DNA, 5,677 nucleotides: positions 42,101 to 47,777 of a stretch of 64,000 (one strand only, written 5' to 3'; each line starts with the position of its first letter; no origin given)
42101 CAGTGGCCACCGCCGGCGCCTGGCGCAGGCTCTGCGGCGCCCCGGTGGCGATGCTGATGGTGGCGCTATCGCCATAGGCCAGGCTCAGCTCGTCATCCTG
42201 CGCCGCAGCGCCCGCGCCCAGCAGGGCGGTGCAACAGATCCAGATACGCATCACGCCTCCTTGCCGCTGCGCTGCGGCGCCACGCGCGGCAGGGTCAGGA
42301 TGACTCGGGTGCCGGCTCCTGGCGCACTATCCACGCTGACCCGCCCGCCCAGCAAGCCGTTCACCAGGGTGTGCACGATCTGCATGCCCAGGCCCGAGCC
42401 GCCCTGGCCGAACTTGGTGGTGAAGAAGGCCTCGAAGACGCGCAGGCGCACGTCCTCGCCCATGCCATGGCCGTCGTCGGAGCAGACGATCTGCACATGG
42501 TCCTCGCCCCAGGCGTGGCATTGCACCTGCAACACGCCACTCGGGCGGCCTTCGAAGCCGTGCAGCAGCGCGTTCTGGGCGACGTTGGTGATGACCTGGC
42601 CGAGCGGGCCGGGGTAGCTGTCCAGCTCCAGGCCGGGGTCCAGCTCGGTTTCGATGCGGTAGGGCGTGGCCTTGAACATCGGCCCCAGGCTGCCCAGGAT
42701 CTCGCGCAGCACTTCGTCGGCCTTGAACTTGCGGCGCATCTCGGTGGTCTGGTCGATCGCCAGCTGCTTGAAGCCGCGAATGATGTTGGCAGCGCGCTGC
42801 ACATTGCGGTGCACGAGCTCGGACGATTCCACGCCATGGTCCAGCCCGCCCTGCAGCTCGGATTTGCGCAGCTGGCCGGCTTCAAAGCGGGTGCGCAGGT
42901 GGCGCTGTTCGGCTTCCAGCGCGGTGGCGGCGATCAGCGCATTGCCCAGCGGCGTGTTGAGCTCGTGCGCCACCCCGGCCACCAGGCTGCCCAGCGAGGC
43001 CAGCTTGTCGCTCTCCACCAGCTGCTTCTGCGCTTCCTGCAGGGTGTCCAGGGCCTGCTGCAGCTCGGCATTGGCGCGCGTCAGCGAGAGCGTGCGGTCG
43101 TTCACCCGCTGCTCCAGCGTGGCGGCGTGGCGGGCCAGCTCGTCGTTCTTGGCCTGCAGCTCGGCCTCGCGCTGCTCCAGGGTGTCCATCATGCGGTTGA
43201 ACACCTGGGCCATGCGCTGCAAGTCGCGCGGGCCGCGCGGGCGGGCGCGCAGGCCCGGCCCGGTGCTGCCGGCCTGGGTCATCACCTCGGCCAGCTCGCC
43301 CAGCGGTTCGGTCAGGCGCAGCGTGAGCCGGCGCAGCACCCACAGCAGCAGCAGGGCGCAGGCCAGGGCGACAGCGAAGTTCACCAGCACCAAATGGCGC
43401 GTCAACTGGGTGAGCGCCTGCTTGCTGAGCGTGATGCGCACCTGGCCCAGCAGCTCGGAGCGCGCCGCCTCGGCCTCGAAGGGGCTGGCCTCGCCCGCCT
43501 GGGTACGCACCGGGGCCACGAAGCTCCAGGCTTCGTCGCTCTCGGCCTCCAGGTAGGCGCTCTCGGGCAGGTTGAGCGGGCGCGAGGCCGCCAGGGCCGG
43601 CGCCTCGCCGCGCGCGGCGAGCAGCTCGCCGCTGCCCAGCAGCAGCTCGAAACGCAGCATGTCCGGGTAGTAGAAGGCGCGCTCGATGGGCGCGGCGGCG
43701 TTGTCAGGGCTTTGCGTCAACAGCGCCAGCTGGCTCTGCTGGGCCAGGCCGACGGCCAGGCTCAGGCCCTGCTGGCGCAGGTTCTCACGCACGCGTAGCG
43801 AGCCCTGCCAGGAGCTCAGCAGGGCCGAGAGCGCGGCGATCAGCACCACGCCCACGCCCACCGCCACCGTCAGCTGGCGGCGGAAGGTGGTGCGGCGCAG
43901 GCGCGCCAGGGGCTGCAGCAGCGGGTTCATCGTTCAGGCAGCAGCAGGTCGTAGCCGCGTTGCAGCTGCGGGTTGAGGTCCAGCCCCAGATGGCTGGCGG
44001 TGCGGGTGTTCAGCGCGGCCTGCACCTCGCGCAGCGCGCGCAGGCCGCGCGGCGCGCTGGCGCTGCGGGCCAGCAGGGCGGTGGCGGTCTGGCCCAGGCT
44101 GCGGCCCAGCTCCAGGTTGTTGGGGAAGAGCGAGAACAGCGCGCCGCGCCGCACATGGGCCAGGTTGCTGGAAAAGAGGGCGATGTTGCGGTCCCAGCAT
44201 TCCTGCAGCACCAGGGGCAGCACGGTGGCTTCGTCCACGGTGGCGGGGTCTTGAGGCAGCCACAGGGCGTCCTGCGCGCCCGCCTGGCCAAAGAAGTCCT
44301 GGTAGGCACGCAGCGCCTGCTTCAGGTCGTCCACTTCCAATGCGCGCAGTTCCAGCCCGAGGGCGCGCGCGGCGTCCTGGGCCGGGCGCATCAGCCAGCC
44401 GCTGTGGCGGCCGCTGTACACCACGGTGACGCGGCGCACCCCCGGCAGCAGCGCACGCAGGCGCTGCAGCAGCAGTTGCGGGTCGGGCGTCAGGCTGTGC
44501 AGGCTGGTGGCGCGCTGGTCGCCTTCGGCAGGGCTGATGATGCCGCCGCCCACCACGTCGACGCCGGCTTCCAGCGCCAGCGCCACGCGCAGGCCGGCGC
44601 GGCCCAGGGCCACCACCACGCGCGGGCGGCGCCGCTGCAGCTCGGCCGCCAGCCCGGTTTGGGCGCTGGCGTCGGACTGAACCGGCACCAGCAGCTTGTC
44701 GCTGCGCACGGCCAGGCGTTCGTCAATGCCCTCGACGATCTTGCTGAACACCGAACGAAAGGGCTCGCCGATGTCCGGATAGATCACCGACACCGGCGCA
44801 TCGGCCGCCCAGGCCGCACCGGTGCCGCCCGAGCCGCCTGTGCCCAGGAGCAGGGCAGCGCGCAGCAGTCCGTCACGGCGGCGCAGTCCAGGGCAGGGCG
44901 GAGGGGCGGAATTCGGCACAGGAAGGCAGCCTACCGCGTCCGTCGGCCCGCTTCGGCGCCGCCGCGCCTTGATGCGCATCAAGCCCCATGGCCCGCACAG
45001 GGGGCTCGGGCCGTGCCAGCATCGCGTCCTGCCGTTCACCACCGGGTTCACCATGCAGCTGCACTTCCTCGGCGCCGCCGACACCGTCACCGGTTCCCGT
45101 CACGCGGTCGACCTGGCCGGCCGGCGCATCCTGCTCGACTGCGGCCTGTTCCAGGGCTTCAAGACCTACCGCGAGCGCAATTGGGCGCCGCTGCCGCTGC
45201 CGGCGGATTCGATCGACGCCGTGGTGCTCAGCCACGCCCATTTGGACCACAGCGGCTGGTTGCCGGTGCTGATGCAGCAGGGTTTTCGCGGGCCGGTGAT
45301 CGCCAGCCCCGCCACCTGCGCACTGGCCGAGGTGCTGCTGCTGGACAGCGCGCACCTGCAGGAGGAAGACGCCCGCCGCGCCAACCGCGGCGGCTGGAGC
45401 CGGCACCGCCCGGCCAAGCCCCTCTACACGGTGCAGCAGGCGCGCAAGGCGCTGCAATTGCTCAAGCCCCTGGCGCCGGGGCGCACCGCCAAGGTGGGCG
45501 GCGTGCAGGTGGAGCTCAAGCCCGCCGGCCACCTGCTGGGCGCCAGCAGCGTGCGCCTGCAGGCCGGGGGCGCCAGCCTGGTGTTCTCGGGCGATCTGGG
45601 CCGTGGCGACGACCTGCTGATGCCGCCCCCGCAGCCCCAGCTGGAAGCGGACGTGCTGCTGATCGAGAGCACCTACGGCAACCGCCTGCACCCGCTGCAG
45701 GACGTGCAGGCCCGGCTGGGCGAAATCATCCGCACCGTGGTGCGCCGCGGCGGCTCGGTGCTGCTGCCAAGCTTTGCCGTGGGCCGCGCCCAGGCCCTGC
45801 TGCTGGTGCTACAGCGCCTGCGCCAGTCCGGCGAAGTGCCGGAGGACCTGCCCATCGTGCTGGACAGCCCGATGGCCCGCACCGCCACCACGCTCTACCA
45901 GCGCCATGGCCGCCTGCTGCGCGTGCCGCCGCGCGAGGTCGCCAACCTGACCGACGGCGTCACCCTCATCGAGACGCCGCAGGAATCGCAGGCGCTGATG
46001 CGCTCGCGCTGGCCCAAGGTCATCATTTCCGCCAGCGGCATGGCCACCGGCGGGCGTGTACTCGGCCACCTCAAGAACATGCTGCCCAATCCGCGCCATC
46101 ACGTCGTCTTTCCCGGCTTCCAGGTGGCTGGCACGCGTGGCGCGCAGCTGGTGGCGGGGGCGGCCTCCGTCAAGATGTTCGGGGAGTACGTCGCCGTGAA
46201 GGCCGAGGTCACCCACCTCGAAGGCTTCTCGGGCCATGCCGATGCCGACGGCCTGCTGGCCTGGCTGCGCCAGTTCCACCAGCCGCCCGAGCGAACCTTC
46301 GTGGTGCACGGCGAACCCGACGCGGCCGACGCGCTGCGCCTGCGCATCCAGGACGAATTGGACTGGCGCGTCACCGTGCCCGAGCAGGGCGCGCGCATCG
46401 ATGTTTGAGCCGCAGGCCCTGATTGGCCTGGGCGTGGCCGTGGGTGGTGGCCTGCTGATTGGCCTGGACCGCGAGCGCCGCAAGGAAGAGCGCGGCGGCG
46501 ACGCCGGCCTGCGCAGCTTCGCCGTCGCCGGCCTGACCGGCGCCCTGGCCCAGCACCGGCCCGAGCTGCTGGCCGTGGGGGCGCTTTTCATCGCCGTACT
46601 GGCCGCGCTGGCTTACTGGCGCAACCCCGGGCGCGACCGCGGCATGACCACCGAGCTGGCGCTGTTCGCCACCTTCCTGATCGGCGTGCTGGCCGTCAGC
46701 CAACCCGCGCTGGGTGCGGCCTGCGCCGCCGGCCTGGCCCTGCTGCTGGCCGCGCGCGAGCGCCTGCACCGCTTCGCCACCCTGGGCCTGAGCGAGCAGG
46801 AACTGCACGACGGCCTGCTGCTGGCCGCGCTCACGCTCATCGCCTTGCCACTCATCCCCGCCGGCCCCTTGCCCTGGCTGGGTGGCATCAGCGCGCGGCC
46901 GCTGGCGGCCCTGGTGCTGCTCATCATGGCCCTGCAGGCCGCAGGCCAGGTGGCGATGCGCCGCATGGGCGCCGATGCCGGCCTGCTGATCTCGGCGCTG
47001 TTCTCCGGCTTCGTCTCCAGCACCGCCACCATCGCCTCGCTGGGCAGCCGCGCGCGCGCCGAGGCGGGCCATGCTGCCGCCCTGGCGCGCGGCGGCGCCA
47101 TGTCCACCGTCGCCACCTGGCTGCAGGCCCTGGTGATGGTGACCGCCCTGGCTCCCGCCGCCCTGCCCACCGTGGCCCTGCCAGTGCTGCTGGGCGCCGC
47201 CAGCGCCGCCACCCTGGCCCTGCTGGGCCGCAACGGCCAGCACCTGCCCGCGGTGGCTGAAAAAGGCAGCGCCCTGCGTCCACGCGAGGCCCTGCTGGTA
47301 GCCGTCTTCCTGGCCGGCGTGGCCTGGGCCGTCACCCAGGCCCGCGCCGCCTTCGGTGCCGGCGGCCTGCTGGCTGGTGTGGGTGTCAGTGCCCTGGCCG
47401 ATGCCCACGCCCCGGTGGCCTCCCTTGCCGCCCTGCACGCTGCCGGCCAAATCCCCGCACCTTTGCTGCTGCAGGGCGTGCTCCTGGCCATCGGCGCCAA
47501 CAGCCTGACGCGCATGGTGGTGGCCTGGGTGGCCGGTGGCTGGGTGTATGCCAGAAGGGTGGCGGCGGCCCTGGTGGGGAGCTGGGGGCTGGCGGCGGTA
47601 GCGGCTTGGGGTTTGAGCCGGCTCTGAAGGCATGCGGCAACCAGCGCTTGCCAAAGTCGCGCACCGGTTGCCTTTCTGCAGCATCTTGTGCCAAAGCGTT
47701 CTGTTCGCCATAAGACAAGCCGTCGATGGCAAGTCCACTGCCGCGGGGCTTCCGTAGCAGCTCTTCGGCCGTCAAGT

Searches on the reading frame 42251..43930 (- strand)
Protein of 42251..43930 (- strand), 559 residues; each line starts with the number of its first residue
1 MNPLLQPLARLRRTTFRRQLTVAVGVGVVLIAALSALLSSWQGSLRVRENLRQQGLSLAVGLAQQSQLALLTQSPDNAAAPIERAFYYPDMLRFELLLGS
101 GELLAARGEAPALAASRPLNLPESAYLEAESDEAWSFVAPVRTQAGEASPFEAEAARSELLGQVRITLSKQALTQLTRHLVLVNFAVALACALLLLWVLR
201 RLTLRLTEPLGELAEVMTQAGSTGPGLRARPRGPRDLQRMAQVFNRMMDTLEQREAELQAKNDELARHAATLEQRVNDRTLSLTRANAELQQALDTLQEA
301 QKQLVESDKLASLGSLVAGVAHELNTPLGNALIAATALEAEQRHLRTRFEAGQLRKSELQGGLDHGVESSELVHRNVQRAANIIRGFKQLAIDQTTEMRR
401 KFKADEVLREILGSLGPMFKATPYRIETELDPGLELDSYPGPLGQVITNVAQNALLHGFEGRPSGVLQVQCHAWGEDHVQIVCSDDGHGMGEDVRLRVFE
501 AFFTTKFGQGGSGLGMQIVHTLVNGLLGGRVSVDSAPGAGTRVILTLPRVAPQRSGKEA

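Call 50: search_protein_families(library=pfam, proteins=[window:42251-43930:-], max_evalue=0.00001)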
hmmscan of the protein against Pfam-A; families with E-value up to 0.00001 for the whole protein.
window:42251-43930:- (559 aa): 1 family
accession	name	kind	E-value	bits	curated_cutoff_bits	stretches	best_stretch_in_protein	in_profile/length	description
PF02518.31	HATPase_c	-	9.7e-22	78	26.4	1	442-549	5-109/111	Histidine kinase-, DNA gyrase B-, and HSP90-like ATPase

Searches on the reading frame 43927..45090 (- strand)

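Call 50: search_protein_families(library=pfam, proteins=[window:43927-45090:-], max_evalue=0.00001)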
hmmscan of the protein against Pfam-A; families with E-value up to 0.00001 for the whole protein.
window:43927-45090:- (387 aa): 1 family
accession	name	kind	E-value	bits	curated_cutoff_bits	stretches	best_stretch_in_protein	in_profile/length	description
PF04392.18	ABC_sub_bind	-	2.2e-08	34.1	25.9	1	210-375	120-284/293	ABC transporter substrate binding protein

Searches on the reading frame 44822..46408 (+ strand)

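Call 50: search_protein_families(library=pfam, proteins=[window:44822-46408:+], max_evalue=0.00001)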
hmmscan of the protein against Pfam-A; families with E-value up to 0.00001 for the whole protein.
window:44822-46408:+ (528 aa): 4 families
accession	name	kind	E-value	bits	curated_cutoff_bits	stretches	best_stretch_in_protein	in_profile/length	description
PF10996.14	Beta-Casp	-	1.3e-31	110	27.7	1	323-443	1-120/120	Beta-Casp domain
PF07521.17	RMMBL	-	1.6e-19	70.1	21.6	1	457-520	2-63/63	Zn-dependent metallo-hydrolase RNA specificity domain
PF00753.33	Lactamase_B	-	2.7e-13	50.7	22.7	1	100-270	15-161/196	Metallo-beta-lactamase superfamily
PF12706.13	Lactamase_B_2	-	3.9e-13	49.9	27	1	101-315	1-196/200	Beta-lactamase superfamily domain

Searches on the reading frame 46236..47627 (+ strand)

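Call 50: search_protein_families(library=pfam, proteins=[window:46236-47627:+], max_evalue=0.00001)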
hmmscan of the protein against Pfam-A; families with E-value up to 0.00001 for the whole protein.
window:46236-47627:+ (463 aa): 2 families
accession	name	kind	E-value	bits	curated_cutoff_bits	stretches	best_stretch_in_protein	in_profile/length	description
PF13194.11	DUF4010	-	5.3e-36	124.8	30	1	229-434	2-210/210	Domain of unknown function (DUF4010)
PF02308.21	MgtC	-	6.6e-13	49.5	31.4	1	65-179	1-120/121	MgtC family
